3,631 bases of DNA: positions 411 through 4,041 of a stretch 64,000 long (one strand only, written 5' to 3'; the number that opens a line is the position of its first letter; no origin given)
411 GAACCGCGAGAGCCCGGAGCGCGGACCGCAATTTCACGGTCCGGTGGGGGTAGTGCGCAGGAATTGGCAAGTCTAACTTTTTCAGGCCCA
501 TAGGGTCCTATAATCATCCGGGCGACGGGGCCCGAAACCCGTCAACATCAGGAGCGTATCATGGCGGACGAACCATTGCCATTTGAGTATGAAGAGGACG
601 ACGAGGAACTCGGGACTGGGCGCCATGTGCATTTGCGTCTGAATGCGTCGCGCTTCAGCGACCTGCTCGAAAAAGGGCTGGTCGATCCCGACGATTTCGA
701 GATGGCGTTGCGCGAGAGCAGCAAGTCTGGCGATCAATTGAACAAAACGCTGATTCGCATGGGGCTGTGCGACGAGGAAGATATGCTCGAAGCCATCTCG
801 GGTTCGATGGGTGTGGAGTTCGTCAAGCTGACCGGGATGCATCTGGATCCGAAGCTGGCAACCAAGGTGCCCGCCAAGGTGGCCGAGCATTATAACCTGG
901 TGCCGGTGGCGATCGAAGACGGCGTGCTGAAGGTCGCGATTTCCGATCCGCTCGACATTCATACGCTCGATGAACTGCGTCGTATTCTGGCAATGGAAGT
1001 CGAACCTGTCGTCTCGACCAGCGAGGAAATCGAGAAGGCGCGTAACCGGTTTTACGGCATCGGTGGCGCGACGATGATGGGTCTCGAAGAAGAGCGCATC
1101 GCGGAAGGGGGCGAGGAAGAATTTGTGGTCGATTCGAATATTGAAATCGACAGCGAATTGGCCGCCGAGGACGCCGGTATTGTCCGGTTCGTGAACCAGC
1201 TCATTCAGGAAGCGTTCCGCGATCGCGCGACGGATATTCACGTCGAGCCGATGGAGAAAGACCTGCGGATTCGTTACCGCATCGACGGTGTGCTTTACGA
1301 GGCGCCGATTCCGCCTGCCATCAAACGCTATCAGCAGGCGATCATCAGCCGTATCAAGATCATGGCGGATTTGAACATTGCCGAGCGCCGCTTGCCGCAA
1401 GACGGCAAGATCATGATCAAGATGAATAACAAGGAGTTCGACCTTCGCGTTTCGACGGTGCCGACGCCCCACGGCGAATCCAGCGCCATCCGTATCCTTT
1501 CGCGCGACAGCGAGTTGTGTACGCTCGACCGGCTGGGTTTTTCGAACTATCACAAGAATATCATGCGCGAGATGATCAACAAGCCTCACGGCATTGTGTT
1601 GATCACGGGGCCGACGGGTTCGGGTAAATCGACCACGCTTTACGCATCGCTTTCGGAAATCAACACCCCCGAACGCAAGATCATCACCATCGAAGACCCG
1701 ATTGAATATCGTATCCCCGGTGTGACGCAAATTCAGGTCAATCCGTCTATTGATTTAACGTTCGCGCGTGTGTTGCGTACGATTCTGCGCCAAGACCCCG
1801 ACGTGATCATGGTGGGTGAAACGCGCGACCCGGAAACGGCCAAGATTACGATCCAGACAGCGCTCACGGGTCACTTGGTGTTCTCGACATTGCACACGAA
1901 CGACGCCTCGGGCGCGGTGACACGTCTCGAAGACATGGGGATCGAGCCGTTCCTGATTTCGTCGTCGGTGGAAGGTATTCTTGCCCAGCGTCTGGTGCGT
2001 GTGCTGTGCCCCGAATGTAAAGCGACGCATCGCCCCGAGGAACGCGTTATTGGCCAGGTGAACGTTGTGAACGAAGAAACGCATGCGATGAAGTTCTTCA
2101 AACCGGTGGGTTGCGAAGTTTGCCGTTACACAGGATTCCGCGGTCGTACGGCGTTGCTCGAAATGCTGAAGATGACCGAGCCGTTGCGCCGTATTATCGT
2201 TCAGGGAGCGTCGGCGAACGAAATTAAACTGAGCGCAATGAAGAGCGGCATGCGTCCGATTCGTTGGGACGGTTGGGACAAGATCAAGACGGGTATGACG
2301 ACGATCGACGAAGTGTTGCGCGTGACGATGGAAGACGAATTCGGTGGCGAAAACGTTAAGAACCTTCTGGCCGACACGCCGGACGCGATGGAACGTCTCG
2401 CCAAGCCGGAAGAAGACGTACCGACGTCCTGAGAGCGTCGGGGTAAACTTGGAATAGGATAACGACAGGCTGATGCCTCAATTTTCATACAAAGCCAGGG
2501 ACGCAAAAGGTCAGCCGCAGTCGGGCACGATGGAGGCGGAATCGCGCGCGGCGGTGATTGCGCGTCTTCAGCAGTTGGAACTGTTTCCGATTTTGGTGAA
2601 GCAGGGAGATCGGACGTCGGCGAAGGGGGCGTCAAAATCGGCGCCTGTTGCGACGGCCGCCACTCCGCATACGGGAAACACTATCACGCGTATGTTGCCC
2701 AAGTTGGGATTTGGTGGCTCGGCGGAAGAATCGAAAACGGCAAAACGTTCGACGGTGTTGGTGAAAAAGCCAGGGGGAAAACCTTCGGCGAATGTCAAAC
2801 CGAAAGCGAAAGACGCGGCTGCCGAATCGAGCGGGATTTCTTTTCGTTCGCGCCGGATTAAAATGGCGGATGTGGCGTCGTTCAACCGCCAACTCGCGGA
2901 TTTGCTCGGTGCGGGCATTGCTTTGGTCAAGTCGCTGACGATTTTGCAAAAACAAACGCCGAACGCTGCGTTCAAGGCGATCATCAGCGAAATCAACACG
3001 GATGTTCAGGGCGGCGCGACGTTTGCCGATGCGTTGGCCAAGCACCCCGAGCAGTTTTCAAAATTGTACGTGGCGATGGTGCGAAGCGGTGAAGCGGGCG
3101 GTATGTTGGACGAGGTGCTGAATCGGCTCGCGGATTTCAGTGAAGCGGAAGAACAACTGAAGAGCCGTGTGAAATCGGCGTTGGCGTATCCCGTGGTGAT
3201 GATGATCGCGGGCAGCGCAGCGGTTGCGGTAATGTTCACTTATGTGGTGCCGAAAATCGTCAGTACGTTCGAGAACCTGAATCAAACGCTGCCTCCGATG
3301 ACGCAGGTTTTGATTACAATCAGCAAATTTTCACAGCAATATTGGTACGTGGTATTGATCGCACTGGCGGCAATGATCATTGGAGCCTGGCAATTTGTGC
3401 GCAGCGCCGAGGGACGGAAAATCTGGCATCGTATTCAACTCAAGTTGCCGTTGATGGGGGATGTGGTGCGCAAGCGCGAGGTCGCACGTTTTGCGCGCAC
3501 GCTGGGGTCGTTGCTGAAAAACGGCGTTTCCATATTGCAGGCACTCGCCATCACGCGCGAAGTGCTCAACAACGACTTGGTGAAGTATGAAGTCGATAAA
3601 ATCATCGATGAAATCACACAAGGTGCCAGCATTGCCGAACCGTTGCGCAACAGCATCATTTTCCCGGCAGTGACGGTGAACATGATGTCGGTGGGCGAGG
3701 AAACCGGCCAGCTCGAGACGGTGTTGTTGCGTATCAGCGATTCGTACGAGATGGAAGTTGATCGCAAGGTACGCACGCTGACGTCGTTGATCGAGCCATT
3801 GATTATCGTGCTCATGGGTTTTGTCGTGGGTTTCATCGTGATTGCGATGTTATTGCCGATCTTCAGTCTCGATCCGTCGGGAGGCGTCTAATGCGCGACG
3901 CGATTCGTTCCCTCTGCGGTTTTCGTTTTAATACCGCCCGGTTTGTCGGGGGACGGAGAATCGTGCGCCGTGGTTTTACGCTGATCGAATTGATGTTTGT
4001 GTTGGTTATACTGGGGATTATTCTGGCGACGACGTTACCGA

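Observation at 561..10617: Secretin-less, GspG-less T2SS / type IVa pilus hybrid operon with elongated minor pseudopilins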

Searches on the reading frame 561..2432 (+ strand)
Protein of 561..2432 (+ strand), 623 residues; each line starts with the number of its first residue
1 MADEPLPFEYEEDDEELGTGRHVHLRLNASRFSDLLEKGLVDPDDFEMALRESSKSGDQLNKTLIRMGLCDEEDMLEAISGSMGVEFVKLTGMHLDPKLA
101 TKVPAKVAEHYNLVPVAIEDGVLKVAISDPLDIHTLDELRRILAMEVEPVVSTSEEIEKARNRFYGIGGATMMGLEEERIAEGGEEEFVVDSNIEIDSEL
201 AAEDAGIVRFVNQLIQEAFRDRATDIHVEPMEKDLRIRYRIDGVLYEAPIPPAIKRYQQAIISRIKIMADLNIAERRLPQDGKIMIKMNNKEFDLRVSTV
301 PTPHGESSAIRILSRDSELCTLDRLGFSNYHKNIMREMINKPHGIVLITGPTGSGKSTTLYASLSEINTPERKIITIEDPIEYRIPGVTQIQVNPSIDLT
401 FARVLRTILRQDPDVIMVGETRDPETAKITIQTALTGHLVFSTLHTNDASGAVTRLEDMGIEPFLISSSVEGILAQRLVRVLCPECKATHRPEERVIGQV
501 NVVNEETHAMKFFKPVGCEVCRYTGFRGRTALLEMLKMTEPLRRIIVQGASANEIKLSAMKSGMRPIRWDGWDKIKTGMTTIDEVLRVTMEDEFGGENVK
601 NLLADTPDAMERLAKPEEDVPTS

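Call 4: search_protein_families(library=pfam, proteins=[window:561-2432:+], max_evalue=0.1)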
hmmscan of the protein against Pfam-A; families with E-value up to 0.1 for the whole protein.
window:561-2432:+ (623 aa): 17 families
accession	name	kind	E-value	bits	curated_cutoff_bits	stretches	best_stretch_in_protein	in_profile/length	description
PF00437.27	T2SSE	-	1.4e-135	452.1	24.9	1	202-587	3-370/370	Type II/IV secretion system protein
PF05157.20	MshEN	-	3.9e-21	75.3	23.1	1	83-168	1-87/90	MshEN domain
PF25199.1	nSTAND_NTPase5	-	8.6e-05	22.8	34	1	340-386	38-85/145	Novel STAND NTPase 5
PF13555.12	AAA_29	-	0.00013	22.1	27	1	335-362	14-41/61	P-loop containing region of AAA domain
PF13476.12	AAA_23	-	0.00092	20.3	27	1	339-361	15-37/201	AAA domain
PF13191.12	AAA_16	-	0.0022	19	32.6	1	342-411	24-85/167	AAA ATPase domain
PF13086.12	AAA_11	-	0.0053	17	27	1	330-373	5-45/257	AAA domain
PF13401.12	AAA_22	-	0.0055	17.5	27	1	342-378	4-33/130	AAA domain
PF03215.21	Rad17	-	0.0077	16.6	23.8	1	340-370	42-71/186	Rad17 P-loop domain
PF20720.3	nSTAND3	-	0.0077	16.4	27.2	1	341-378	15-52/155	Novel STAND NTPase 3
PF13604.12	AAA_30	-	0.012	15.8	27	1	333-362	8-37/191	AAA domain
PF00005.33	ABC_tran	-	0.022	15.8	25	1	343-378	11-45/137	ABC transporter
PF12775.13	AAA_7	-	0.037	14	25.8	0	337-376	27-66/181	P-loop containing dynein motor region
PF06414.18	Zeta_toxin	-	0.046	13.6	22.3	1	345-392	18-65/199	Zeta toxin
PF22341.1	GSPE_N1E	-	0.065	13.8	27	0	116-160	15-59/64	GSPII protein E, N1E domain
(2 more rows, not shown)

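Call 5: search_protein_families(library=ncbifam, proteins=[window:561-2432:+], max_evalue=0.1)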
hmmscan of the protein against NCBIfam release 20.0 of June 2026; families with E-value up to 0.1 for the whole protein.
window:561-2432:+ (623 aa): 30 families (the best 25 are shown)
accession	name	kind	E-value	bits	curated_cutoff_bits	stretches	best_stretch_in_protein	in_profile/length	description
TIGR02533.1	type_II_gspE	equivalog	8.4e-183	608.4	630.25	1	102-589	3-486/486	type II secretion system ATPase GspE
TIGR02538.1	type_IV_pilB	equivalog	3e-176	587.4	675.65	1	35-590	6-563/564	type IV-A pilus assembly ATPase PilB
NF053534.1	T4PilAsmATPsTfpB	equivalog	6.8e-147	490.3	850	1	71-589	64-582/584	type IV pilus assembly ATPase TfpB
NF007755.0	PRK10436.1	equivalog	2.5e-134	448.5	617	1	107-589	13-459/465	type II secretion system protein GspE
NF041000.1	ATPase_ComGA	equivalog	2e-79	266.3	300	1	213-480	2-266/267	competence type IV pilus ATPase ComGA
TIGR01420.1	pilT_fam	subfamily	6.4e-50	170.3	319.1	1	212-480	3-269/343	PilT/PilU family type 4a pilus ATPase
TIGR02525.1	plasmid_TraJ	equivalog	6.6e-24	84.6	368.3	1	330-457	137-270/372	plasmid transfer ATPase TraJ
TIGR02524.1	dot_icm_DotB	equivalog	1.8e-22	80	463.3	1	329-456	121-256/358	Dot/Icm type IV secretion system ATPase DotB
TIGR02782.1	TrbB_P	equivalog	3.1e-17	62.8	304.55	1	328-482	122-275/303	P-type conjugative transfer ATPase TrbB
NF058587.1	archaellum_moto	equivalog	2e-16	59.9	550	1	346-458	278-395/527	archaellum flagellar ATPase motor FlaI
NF010469.0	PRK13894.1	subfamily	2.7e-16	59.8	508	1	332-459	139-267/320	conjugal transfer ATPase TrbB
NF010407.0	PRK13833.1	subfamily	1.7e-15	57.3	499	1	329-462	131-265/323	conjugal transfer protein TrbB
TIGR03819.1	heli_sec_ATPase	hypoth_equivalog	4.7e-15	55.6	373.15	1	295-471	126-312/340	TadA family conjugal transfer-associated ATPase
TIGR02788.1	VirB11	equivalog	8.6e-14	51.3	249.95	1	316-460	121-266/308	P-type DNA transfer ATPase VirB11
NF008411.1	PRK11234.1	equivalog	9.8e-13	47.3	1170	1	35-166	488-618/723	cyclic di-3',5'-guanylate-activated glycosyltransferase NfrB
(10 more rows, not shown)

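Call 6: find_encoding_contigs(protein=window:561-2432:+, flank=10000, max_places=6)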
Protein window:561-2432:+ (623 aa): 1 contig read that carries it; 1 place shown.
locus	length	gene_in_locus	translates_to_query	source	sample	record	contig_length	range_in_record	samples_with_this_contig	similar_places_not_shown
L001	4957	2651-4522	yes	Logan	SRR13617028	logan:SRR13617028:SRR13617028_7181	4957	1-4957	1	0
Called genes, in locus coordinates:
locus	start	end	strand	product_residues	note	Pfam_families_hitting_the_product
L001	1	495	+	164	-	?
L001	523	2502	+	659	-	-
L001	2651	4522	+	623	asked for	PF05157:MshEN, PF00437:T2SSE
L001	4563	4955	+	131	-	?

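Call 11: search_protein_families(library=pfam, proteins=[L001:523-2502:+], max_evalue=0.001)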
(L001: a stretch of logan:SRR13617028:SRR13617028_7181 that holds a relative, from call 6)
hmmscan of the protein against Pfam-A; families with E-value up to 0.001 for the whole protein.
L001:523-2502:+ (659 aa): 0 families

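Call 69: search_protein_families(library=ncbifam, proteins=[L001:523-2502:+], max_evalue=0.1)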
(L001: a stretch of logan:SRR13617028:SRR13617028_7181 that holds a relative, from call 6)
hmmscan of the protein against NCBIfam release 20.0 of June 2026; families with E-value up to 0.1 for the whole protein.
L001:523-2502:+ (659 aa): 0 families

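Call 70: search_solved_structures(query=L001:523-2502:+, max_evalue=1)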
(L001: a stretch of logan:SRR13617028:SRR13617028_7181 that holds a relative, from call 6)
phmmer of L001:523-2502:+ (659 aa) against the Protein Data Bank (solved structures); distinct sequences matched with E-value up to 1: 11.
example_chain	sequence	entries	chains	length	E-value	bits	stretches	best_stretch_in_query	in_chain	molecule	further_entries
6x7j_A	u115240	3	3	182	0.0025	19.5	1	508-578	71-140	Antifreeze protein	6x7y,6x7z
6x8y_A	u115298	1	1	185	0.0026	19.5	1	508-578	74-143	Antifreeze protein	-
6x9m_A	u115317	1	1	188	0.0027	19.4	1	508-578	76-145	Antifreeze protein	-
5j6y_A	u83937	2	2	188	0.0027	19.4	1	508-578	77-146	Antifreeze protein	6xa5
6xac_A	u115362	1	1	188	0.0027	19.4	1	508-578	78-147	Antifreeze protein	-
6x8a_A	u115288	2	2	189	0.0027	19.4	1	508-578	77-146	Antifreeze protein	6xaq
6x8d_A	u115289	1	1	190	0.0027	19.4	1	508-578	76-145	Antifreeze protein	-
6x7x_A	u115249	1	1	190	0.0028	19.4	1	508-578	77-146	Antifreeze protein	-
6x9p_A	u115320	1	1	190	0.0028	19.4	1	508-578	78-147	Antifreeze protein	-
6x95_A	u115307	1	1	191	0.0028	19.4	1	508-578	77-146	Antifreeze protein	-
6x7t_A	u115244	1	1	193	0.0028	19.3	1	508-578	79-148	Antifreeze protein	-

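Call 78: search_solved_structures(query=window:561-2432:+, max_evalue=1e-50)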
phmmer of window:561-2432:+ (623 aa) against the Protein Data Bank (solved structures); distinct sequences matched with E-value up to 1e-50: 12.
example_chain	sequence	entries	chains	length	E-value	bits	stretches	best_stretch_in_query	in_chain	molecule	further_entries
6f8l_G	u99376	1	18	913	3.3e-159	534.2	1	35-591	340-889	Type IV pilus assembly protein PilF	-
5zfr_A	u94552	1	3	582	1.5e-139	469.4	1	24-593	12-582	Type IV pilus biogenesis ATPase PilB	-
3jc8_Ba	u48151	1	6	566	3.2e-137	461.6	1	32-594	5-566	Type IV-A pilus assembly ATPase PilB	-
6olj_C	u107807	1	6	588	3e-135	455.1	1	27-593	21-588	Type IV pilus biogenesis ATPase PilB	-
5tsg_B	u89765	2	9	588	5.6e-135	454.3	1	27-593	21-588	Type IV pilus biogenesis ATPase PilB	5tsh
4pht_A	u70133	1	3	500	3.2e-124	418.7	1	128-591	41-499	General secretory pathway protein E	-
4kss_A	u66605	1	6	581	1.8e-123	416.3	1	201-595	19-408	Type II secretion system protein E, hemolysin-coregulated protein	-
4ksr_A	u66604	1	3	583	2.5e-123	415.8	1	201-594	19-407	Type II secretion system protein E, Hemolysin-coregulated protein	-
1p9r_A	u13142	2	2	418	7.3e-122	410.9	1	201-589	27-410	General secretion pathway protein E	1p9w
5oiu_A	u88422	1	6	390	5.9e-118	398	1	203-591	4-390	Type IV pilus assembly protein PilF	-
6ejf_A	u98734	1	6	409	1.1e-117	397.2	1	208-591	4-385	Type IV pilus assembly protein PilF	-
5it5_F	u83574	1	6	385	1.7e-117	396.5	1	208-591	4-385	ATP binding motif-containing protein PilF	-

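Call 91: list_cluster_members(proteins=[window:561-2432:+, window:2473-3891:+, window:3891-4754:+, window:4751-5239:+, window:5268-6323:+, window:6323-7648:+, window:7778-9463:+, window:9482-10015:+, window:10069-10617:+])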
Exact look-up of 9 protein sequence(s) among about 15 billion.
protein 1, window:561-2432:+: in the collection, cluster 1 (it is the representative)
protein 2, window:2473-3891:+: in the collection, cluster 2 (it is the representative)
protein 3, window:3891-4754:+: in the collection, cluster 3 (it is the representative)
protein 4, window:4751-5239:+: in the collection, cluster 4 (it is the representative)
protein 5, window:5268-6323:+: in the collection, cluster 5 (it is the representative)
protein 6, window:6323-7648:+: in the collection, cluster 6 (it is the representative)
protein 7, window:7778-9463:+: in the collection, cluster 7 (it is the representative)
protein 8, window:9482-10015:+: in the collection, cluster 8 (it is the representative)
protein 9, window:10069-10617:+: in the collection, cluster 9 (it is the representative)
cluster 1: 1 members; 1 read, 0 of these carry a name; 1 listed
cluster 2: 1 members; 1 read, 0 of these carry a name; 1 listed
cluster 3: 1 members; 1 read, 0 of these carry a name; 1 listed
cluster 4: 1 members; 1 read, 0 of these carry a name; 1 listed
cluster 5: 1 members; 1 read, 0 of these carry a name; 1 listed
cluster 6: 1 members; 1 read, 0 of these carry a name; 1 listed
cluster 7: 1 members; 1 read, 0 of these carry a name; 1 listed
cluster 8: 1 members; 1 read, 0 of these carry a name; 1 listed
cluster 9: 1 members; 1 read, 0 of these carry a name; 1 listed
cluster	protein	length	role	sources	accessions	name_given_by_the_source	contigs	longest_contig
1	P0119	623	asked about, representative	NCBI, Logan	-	-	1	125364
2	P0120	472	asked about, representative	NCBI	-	-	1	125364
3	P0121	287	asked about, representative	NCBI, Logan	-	-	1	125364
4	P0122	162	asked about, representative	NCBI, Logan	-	-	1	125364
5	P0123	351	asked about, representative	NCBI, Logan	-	-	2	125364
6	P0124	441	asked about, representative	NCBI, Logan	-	-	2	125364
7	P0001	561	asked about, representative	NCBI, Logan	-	-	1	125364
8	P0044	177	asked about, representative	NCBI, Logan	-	-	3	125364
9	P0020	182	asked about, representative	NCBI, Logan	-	-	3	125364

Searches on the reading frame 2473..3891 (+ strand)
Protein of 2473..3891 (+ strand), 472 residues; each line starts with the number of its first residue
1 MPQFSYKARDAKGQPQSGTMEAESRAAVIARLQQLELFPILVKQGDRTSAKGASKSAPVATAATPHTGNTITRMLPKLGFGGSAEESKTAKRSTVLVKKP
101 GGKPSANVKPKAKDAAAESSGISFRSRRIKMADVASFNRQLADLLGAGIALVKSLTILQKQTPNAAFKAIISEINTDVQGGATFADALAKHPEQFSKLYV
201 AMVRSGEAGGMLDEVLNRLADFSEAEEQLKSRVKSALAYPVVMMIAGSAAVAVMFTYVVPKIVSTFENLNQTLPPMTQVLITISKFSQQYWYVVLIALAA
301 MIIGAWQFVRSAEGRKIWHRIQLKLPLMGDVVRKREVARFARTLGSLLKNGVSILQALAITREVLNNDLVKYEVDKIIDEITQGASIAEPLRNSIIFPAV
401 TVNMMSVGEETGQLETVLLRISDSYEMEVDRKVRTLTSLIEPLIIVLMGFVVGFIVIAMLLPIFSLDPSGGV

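Call 4: search_protein_families(library=pfam, proteins=[window:2473-3891:+], max_evalue=0.1)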
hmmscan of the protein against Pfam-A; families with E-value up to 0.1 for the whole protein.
window:2473-3891:+ (472 aa): 2 families
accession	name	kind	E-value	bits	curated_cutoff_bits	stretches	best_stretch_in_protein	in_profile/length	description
PF00482.28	T2SSF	-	2.1e-62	209.1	25.2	2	139-260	3-125/125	Type II secretion system (T2SS), protein F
PF23858.1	DUF7220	-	0.092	13.6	28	1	436-468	5-37/70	Family of unknown function (DUF7220)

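Call 5: search_protein_families(library=ncbifam, proteins=[window:2473-3891:+], max_evalue=0.1)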
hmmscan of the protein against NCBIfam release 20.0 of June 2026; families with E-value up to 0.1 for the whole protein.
window:2473-3891:+ (472 aa): 6 families
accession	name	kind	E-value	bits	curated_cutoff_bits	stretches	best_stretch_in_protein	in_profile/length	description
TIGR02120.1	GspF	equivalog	5e-128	427.8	424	2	106-467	37-398/401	type II secretion system inner membrane protein GspF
NF052606.1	T4PiliAsmPilCMyx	equivalog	5.5e-106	354.9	700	2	107-466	59-414/419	type IV pilus assembly protein PilC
NF052607.1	T4PiliAsmPilCThrm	equivalog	2.7e-102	342.9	700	2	124-466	58-400/406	type IV pilus assembly protein PilC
NF047826.1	T3SSXpsF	equivalog_domain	1e-89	301.2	650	2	104-466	38-400/405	type II secretion system protein XpsF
NF007861.0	PRK10573.1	equivalog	2.6e-82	277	401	2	121-466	48-394/401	protein transport protein HofC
NF041012.2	T4P_ComGB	equivalog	1.4e-46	159.4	240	1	135-465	4-329/332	competence type IV pilus assembly protein ComGB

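Call 92: find_encoding_contigs(protein=window:2473-3891:+, flank=10000, max_places=3)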
Protein window:2473-3891:+ (472 aa): no gene with exactly this product is on record in the collection.
